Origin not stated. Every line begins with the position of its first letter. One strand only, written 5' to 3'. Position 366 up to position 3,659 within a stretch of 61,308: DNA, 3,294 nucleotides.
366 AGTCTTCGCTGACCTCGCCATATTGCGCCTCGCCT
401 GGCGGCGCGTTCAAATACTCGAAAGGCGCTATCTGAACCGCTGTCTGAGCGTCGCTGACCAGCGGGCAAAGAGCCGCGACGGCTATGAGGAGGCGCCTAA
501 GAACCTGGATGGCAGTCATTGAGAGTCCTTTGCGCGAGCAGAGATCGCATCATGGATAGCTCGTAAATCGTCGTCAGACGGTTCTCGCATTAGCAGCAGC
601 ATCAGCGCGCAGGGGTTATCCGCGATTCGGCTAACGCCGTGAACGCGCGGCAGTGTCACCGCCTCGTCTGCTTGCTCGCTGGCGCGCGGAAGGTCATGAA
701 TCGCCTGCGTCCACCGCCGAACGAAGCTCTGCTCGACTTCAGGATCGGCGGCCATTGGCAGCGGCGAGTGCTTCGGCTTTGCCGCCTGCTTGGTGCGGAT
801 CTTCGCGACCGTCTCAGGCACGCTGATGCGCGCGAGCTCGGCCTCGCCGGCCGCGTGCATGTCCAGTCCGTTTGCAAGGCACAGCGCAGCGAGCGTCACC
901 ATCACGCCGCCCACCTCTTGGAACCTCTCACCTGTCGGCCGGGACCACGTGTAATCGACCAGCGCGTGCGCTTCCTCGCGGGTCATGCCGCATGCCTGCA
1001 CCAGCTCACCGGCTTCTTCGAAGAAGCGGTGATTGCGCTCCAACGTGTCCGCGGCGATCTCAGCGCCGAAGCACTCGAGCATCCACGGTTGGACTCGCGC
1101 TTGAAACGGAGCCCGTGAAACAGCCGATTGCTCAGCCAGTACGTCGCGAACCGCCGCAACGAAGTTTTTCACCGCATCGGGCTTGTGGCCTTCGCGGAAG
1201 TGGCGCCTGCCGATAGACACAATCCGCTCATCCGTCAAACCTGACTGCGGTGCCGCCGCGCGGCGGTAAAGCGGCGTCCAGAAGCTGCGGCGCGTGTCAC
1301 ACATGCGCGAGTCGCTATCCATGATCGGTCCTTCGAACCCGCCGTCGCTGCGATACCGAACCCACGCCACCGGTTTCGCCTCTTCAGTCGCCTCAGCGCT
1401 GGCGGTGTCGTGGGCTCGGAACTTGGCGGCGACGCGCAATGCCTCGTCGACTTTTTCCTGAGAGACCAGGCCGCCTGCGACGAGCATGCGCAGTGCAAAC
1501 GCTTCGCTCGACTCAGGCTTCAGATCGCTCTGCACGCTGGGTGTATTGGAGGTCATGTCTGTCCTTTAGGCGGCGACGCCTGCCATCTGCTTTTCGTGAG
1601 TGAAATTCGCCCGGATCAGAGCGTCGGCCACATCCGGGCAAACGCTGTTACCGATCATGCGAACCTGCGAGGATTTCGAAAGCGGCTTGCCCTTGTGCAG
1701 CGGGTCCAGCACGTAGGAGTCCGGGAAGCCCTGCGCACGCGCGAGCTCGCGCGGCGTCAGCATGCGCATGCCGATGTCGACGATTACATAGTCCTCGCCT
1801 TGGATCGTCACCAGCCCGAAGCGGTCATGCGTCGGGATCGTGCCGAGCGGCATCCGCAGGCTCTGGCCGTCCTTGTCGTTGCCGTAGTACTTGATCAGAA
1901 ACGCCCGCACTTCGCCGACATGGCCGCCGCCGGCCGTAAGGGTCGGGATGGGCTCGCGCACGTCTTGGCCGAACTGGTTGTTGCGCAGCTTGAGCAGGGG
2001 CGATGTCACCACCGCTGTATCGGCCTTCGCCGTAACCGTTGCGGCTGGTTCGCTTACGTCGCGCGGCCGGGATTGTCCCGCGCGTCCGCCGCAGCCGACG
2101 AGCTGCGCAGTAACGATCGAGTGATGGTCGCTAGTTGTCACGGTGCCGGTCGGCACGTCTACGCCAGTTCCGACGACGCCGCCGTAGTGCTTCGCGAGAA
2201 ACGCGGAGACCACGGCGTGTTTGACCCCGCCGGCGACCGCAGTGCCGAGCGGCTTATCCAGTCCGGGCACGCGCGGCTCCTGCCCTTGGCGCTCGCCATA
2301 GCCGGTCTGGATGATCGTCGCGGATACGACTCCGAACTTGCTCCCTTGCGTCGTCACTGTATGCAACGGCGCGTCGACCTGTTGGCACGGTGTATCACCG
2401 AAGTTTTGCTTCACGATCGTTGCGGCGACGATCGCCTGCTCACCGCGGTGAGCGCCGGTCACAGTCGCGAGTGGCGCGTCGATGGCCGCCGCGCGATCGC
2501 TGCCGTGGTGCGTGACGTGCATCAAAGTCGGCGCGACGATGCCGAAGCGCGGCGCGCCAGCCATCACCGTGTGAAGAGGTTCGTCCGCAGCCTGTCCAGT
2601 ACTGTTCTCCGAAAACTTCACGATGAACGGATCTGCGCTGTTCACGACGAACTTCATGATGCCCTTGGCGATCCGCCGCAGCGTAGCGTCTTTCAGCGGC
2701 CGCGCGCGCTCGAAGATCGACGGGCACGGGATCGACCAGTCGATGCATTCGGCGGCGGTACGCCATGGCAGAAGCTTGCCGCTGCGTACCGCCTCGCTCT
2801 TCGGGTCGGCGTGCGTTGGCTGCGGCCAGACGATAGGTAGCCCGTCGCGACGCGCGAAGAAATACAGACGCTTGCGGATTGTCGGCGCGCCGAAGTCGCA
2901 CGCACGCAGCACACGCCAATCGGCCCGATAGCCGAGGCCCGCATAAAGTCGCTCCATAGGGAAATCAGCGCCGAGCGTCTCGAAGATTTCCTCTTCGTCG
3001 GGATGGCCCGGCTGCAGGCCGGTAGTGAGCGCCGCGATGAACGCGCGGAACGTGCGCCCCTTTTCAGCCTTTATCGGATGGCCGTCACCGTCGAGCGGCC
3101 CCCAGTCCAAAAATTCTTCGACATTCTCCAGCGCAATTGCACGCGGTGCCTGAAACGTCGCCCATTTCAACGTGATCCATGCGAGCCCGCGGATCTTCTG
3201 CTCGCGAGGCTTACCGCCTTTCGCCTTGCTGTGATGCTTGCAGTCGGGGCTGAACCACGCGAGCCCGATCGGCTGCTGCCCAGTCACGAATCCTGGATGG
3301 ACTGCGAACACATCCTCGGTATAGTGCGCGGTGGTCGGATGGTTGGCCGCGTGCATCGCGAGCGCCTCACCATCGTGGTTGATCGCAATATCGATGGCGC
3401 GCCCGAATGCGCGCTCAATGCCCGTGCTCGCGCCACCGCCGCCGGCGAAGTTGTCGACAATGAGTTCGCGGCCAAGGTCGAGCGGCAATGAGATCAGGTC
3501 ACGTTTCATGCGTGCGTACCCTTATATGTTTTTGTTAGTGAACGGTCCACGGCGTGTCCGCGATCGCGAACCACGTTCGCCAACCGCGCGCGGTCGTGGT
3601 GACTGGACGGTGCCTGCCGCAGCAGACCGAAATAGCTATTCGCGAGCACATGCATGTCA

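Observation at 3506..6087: Complete diversity-generating retroelement (two targets, avd, TR, RT) inside the phage early-left operon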

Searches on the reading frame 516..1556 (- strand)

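Call 16: search_protein_families(library=phrogs, proteins=[window:516-1556:-], max_evalue=0.001)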
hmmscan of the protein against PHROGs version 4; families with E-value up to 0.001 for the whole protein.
window:516-1556:- (346 aa): 4 families
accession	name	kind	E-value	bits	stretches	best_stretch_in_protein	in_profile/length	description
phrog_14118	-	unknown function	2e-65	222.5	1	140-274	157-292/371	-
phrog_8593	-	unknown function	4.4e-63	214.9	1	131-305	31-199/487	-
phrog_36186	-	unknown function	2.4e-08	35.1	1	276-341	21-82/93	-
phrog_9434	-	unknown function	1.3e-06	29.1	1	273-345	277-347/507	-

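Call 82: search_protein_families(library=ncbifam, proteins=[window:516-1556:-], max_evalue=0.01)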
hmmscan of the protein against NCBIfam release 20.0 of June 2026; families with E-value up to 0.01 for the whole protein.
window:516-1556:- (346 aa): 0 families

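Call 83: search_protein_families(library=padloc, proteins=[window:516-1556:-], max_evalue=0.01)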
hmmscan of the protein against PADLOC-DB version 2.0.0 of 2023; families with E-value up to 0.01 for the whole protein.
window:516-1556:- (346 aa): 0 families

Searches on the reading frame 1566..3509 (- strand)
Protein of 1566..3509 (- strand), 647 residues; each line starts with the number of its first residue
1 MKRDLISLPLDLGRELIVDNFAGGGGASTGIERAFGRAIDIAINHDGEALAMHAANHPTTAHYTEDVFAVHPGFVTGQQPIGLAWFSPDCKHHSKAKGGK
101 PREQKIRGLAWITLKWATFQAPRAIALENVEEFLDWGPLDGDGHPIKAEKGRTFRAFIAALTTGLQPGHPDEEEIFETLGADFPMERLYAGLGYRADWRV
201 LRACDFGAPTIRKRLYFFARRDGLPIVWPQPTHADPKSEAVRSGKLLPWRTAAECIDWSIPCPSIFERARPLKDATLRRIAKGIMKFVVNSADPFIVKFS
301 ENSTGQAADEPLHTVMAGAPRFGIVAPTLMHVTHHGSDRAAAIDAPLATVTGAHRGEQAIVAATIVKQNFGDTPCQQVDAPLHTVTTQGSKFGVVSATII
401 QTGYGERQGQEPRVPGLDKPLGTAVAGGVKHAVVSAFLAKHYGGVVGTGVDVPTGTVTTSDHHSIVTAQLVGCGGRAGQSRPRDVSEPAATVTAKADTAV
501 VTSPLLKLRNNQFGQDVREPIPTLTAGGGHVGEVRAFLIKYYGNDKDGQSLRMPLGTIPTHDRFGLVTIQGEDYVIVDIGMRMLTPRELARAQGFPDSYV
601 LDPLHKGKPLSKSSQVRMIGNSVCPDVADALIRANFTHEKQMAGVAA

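Call 4: search_protein_families(library=pfam, proteins=[window:1566-3509:-], max_evalue=0.01)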
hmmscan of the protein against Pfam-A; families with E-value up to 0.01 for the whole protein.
window:1566-3509:- (647 aa): 1 family
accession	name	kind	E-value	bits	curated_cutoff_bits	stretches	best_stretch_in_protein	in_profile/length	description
PF00145.23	DNA_methylase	-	7.1e-23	82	22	3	571-634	265-321/324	C-5 cytosine-specific DNA methylase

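Call 17: search_protein_families(library=phrogs, proteins=[window:1566-3509:-], max_evalue=0.001)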
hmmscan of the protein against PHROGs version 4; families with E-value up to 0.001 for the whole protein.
window:1566-3509:- (647 aa): 10 families
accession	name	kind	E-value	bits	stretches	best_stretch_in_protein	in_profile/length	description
phrog_116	-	other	3.8e-102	344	1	16-642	209-496/779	DNA methyltransferase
phrog_23072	-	other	2e-84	285.4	2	376-644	88-396/400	DNA methyltransferase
phrog_29443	-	unknown function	2.8e-58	198.2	1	14-162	2-151/273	-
phrog_363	-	other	8.4e-31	108.3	1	11-223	50-217/327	DNA methyltransferase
phrog_5999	-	other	2.1e-26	93.1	1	16-113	4-103/109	DNA methyltransferase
phrog_13621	-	unknown function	1.1e-24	87.7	1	566-638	39-111/121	-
phrog_16528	-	other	9.9e-10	39.4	1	452-631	87-213/236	DNA methyltransferase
phrog_32758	-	other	5.6e-06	27.2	1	192-219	15-42/154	DNA methyltransferase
phrog_26324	-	other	7.6e-06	27.1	1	577-629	143-197/210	DNA methyltransferase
phrog_16427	-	other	8.2e-05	23.4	1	572-631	106-164/235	DNA methyltransferase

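Call 83: search_protein_families(library=padloc, proteins=[window:1566-3509:-], max_evalue=0.01)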
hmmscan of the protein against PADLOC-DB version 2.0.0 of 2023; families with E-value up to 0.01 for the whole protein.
window:1566-3509:- (647 aa): 35 families (the best 25 are shown)
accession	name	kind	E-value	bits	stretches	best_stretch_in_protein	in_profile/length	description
PDLC02654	DrmMII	-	9.3e-29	98.7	2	532-634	223-317/322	DrmMII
PDLC03378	MTase_II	-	6.4e-28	96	2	17-256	5-195/344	Type II methyltransferase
PDLC03234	MTase_II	-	8.6e-28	95.6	3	16-134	6-126/375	Type II methyltransferase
PDLC00033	DruM2|DruM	-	6e-25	86.3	2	17-280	24-251/368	DNA cytosine methylase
PDLC03326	MTase_II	-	3.3e-23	80.5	3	191-257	144-212/412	Type II methyltransferase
PDLC03272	MTase_II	-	2.4e-19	67.8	2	568-631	324-382/407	Type II methyltransferase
PDLC00026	DruM2|DruM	-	1e-18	66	2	18-240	8-189/336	DNA cytosine methylase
PDLC03307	MTase_II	-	1.8e-17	61.7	2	188-237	157-208/382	Type II methyltransferase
PDLC02650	DrmMII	-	9.4e-17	59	1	185-256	207-280/435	DrmMII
PDLC03343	MTase_II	-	3.2e-14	50.7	2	185-226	132-173/462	Type II methyltransferase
PDLC02648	DrmMII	-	1.3e-13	48.6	2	192-238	190-248/468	DrmMII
PDLC00027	DruM2|DruM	-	4.9e-12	43.9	1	189-239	140-190/361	DNA cytosine methylase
PDLC02656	DrmMII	-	4e-11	40.4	2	197-256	179-229/491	DrmMII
PDLC03237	MTase_II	-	8.7e-11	38.4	1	17-134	796-920/1036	Type II methyltransferase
PDLC03304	MTase_II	-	1.2e-10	39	1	190-237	147-196/432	Type II methyltransferase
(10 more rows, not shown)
